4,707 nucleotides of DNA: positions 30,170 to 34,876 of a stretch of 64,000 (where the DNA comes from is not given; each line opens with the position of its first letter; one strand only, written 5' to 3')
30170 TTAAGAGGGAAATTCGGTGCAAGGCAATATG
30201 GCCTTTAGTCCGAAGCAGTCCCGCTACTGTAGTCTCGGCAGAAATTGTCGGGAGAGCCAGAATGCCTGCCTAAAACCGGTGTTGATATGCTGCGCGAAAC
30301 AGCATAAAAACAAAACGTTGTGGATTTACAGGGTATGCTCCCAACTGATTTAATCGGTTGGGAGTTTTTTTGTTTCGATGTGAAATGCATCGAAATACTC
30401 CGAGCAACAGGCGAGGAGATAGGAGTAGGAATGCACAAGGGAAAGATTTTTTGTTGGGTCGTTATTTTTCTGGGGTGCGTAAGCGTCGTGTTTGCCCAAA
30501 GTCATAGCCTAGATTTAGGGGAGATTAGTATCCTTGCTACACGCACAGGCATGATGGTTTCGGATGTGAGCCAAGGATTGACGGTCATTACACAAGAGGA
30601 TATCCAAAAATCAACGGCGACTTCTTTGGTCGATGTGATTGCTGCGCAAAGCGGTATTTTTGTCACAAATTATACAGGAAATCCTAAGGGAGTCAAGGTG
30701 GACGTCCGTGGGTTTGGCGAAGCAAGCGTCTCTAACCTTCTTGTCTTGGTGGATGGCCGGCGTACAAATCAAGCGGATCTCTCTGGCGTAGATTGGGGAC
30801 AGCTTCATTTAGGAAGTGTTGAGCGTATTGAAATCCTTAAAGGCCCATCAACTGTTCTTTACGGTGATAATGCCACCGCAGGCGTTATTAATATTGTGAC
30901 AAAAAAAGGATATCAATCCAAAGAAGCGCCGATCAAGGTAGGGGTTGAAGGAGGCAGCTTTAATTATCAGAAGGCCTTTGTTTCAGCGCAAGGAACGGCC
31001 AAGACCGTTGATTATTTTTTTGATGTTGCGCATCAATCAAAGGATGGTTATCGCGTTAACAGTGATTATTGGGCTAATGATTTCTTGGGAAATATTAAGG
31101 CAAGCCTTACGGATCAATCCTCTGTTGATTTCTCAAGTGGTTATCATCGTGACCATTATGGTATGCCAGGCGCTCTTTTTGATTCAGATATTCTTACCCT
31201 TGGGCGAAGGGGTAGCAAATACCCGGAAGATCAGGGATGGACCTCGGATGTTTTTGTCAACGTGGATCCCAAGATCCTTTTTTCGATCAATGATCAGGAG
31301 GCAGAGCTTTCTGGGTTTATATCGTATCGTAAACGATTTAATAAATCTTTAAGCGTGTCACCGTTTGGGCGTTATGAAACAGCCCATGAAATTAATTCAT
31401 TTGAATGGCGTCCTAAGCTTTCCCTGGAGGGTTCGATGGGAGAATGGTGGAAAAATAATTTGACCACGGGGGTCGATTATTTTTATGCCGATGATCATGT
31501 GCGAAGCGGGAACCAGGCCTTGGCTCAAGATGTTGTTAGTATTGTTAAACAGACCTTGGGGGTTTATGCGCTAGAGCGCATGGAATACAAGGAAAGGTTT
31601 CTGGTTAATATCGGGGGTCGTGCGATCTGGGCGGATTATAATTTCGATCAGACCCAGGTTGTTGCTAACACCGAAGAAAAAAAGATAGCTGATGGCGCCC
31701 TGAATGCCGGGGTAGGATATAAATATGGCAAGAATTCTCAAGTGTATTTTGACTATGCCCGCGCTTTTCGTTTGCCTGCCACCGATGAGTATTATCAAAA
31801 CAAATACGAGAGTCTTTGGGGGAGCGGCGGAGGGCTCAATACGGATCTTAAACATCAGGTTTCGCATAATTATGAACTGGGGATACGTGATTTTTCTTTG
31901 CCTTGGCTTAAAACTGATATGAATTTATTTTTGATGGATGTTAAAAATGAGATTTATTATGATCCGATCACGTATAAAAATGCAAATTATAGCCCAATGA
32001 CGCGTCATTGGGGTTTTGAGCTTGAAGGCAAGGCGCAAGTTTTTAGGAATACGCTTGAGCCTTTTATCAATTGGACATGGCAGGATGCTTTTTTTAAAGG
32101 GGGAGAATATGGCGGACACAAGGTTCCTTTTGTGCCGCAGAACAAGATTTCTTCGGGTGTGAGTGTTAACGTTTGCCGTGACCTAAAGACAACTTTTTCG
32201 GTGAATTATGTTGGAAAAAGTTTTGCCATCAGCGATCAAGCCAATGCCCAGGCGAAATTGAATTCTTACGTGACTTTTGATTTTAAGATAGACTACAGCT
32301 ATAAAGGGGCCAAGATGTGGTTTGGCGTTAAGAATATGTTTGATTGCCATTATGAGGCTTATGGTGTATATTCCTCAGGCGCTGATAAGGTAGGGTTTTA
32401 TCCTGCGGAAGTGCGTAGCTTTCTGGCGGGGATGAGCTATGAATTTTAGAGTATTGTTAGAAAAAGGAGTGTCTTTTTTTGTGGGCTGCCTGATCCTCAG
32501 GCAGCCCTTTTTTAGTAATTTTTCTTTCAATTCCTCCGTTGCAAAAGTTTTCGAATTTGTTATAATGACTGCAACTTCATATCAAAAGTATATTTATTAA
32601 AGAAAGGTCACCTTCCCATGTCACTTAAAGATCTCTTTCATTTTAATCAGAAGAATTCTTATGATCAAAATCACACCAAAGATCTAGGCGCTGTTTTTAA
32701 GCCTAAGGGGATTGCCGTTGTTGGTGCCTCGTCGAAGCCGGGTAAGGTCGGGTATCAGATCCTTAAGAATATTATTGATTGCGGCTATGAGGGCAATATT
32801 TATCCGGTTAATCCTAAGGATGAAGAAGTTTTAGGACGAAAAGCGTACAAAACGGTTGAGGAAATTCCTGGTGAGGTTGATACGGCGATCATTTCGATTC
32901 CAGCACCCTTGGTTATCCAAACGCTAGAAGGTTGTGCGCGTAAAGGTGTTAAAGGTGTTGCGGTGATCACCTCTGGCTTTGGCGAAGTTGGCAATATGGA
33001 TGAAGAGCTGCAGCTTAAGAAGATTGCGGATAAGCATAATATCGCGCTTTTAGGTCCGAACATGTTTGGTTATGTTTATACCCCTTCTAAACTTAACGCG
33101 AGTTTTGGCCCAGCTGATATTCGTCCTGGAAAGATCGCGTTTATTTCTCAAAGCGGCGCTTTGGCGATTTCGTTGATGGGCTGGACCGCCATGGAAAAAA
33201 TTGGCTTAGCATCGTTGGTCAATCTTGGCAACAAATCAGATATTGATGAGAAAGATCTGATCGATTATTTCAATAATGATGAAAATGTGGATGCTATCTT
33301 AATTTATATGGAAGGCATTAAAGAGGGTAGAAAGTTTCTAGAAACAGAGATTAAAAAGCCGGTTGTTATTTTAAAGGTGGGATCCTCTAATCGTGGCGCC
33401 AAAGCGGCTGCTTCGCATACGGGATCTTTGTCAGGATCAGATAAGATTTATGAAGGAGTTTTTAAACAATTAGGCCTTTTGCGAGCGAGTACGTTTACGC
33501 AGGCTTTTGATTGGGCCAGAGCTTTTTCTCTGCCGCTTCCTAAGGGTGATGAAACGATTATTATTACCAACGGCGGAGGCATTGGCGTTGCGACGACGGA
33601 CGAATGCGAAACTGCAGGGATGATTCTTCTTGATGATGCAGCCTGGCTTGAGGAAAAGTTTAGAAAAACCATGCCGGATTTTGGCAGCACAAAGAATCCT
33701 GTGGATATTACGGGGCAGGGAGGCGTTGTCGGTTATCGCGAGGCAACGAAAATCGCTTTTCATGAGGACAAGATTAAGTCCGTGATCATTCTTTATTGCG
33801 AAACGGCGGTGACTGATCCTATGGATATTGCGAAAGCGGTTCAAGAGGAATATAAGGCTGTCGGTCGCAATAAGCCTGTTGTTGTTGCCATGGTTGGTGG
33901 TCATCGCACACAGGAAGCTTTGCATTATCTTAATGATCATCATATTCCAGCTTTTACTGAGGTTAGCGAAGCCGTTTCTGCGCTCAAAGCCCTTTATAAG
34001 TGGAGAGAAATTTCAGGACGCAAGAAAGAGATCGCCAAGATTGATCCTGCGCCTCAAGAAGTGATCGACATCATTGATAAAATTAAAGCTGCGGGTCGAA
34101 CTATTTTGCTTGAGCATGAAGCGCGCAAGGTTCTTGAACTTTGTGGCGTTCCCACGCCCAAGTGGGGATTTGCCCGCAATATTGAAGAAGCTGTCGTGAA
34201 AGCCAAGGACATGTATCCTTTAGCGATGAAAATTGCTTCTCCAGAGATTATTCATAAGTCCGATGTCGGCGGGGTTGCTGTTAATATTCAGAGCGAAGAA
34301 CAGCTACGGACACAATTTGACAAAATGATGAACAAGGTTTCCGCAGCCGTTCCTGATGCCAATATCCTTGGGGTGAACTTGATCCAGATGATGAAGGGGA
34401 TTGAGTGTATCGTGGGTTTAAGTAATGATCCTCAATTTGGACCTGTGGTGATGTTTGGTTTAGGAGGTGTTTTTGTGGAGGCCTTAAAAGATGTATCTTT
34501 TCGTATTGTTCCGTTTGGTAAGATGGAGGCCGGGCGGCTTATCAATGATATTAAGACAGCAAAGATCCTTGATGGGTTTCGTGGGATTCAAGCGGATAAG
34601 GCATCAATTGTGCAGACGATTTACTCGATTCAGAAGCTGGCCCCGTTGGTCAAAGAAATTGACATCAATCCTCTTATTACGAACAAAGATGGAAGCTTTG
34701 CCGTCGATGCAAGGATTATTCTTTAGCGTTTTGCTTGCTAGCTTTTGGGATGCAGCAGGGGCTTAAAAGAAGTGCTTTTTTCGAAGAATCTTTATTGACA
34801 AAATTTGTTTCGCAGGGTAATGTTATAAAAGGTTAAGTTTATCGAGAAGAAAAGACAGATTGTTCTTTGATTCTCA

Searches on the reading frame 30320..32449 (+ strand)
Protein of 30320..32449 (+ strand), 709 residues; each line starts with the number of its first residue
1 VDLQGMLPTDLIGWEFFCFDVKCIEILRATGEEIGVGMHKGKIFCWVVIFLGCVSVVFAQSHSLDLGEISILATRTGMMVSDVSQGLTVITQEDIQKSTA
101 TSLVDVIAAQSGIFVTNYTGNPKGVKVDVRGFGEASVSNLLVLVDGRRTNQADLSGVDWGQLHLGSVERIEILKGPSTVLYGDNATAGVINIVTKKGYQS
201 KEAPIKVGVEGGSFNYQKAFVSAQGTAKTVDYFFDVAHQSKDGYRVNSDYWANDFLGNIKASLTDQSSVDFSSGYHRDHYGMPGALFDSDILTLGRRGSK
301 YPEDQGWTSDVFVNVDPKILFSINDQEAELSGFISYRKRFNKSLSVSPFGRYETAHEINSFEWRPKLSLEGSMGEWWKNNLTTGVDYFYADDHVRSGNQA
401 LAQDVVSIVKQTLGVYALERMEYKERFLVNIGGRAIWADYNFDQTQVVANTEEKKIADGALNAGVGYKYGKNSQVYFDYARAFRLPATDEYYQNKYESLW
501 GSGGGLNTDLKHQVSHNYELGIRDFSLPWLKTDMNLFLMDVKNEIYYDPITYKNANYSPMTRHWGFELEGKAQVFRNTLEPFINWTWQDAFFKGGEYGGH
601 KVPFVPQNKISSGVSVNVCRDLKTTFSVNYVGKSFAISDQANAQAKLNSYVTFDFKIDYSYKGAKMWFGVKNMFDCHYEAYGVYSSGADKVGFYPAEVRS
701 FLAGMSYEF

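Call 52: search_protein_families(library=pfam, proteins=[window:30320-32449:+], max_evalue=0.000001)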
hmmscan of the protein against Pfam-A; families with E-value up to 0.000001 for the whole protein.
window:30320-32449:+ (709 aa): 2 families
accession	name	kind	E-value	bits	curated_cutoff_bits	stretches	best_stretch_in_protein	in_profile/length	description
PF00593.30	TonB_dep_Rec_b-barrel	-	3.6e-36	126.4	27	1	237-672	10-435/436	TonB dependent receptor-like, beta-barrel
PF07715.20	Plug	-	3.5e-23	82.6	23.9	1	81-189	3-107/107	TonB-dependent Receptor Plug Domain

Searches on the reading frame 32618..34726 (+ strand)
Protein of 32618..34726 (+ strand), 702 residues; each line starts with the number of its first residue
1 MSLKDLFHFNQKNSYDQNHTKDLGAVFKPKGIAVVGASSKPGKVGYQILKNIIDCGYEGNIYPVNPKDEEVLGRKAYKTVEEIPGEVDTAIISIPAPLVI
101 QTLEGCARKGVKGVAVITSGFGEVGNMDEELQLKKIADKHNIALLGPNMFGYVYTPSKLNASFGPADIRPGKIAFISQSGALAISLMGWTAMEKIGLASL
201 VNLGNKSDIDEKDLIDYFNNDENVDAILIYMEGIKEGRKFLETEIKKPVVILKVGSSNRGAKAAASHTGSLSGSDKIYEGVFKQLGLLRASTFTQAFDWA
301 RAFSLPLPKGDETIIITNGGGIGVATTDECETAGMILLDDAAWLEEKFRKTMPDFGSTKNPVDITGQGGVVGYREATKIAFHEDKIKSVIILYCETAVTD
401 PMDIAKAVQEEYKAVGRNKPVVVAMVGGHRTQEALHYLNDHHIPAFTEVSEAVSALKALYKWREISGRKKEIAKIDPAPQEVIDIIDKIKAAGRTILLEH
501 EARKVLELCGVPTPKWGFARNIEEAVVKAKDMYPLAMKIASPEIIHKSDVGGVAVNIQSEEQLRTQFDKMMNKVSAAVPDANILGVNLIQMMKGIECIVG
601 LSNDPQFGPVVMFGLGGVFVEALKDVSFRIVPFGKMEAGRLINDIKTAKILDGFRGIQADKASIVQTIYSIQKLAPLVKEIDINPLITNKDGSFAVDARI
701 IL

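Call 52: search_protein_families(library=pfam, proteins=[window:32618-34726:+], max_evalue=0.000001)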
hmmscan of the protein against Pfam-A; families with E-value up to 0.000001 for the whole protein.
window:32618-34726:+ (702 aa): 5 families
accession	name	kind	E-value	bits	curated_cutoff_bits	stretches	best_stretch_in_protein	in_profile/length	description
PF13549.11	ATP-grasp_5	-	5.6e-67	225.8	27.6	1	489-702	2-221/221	ATP-grasp domain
PF13607.11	Succ_CoA_lig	-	2.6e-49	167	27.4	1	170-303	1-138/138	Succinyl-CoA ligase like flavodoxin domain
PF19045.5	Ligase_CoA_2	-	1.2e-28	100.7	23.7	1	314-464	2-156/162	Ligase-CoA domain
PF13380.12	CoA_binding_2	-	1.9e-23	83.6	22.8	1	31-149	2-110/116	CoA binding domain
PF02629.25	CoA_binding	-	2.7e-14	54.1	22.3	1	28-120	2-97/97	CoA binding domain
